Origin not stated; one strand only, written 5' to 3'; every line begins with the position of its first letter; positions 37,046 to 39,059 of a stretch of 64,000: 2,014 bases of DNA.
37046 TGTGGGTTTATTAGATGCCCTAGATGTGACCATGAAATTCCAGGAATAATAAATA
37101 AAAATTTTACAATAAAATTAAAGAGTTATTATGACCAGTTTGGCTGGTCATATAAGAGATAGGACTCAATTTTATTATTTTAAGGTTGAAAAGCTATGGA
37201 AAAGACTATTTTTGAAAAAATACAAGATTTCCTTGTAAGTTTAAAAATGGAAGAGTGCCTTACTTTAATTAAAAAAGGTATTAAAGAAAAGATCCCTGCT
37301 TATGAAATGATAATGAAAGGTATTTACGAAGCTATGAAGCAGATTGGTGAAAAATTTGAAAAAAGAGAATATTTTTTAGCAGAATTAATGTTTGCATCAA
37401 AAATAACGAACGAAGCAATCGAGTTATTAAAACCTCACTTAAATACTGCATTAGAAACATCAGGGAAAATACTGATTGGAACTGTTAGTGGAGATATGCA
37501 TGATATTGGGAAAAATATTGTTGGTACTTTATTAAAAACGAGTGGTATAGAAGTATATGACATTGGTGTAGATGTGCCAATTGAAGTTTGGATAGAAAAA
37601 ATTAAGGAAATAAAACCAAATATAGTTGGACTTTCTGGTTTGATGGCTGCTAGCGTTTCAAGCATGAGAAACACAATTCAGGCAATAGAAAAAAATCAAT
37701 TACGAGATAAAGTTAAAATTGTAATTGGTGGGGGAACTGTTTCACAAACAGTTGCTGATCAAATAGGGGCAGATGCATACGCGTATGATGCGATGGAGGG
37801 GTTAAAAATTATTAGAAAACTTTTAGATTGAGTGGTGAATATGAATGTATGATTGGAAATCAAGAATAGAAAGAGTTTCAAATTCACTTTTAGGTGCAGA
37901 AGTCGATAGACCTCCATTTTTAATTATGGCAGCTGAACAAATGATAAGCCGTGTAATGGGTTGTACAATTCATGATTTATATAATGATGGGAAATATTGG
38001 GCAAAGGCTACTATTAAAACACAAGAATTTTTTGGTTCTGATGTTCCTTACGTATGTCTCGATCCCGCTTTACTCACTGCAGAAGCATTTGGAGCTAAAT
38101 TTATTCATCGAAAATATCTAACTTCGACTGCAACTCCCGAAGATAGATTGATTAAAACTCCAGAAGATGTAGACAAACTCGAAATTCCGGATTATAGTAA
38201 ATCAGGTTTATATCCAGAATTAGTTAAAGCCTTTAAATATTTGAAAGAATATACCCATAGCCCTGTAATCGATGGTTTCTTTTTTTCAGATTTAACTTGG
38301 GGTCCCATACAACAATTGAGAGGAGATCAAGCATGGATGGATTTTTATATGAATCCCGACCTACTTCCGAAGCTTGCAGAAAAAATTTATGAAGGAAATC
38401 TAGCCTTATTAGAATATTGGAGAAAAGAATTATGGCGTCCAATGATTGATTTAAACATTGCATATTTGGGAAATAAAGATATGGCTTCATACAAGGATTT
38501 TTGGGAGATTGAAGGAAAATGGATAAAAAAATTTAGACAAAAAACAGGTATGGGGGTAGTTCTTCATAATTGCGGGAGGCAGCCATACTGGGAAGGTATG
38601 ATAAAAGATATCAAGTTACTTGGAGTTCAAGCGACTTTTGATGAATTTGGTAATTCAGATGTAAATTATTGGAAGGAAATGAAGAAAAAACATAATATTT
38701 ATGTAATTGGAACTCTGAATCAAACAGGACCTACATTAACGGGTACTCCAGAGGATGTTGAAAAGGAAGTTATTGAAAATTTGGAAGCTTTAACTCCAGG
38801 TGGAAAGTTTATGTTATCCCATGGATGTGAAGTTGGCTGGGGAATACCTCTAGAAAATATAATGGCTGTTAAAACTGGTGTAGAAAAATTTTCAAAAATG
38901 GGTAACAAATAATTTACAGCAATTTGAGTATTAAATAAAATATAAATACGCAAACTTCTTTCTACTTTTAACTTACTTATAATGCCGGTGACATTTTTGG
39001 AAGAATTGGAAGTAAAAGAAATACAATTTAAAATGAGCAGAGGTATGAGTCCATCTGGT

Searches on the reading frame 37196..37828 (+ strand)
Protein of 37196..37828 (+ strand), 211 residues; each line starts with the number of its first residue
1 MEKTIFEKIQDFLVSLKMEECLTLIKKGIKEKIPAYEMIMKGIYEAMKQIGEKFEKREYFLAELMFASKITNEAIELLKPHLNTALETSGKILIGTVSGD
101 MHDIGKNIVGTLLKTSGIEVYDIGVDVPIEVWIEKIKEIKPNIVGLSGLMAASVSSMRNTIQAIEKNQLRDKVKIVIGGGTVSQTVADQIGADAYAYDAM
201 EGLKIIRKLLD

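Call 14: search_protein_families(library=pfam, proteins=[window:37196-37828:+], max_evalue=0.001)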
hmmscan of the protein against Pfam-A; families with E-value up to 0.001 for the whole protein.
window:37196-37828:+ (211 aa): 3 families
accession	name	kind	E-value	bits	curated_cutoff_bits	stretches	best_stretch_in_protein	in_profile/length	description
PF02310.24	B12-binding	-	4.7e-23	81.8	32.1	1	90-203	1-120/121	B12 binding domain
PF02607.22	B12-binding_2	-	7.9e-15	55.2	23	1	6-79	2-74/74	B12 binding domain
PF07451.17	SpoVAD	-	0.00013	21.3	22.1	1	96-189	226-315/329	Stage V sporulation protein AD (SpoVAD)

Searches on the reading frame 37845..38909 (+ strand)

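Call 14: search_protein_families(library=pfam, proteins=[window:37845-38909:+], max_evalue=0.001)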
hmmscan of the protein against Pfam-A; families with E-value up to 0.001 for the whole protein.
window:37845-38909:+ (355 aa): 1 family
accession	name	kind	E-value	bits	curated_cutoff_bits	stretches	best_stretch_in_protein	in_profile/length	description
PF01208.23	URO-D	-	1.2e-23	84.2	23.9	1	9-343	4-340/346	Uroporphyrinogen decarboxylase (URO-D)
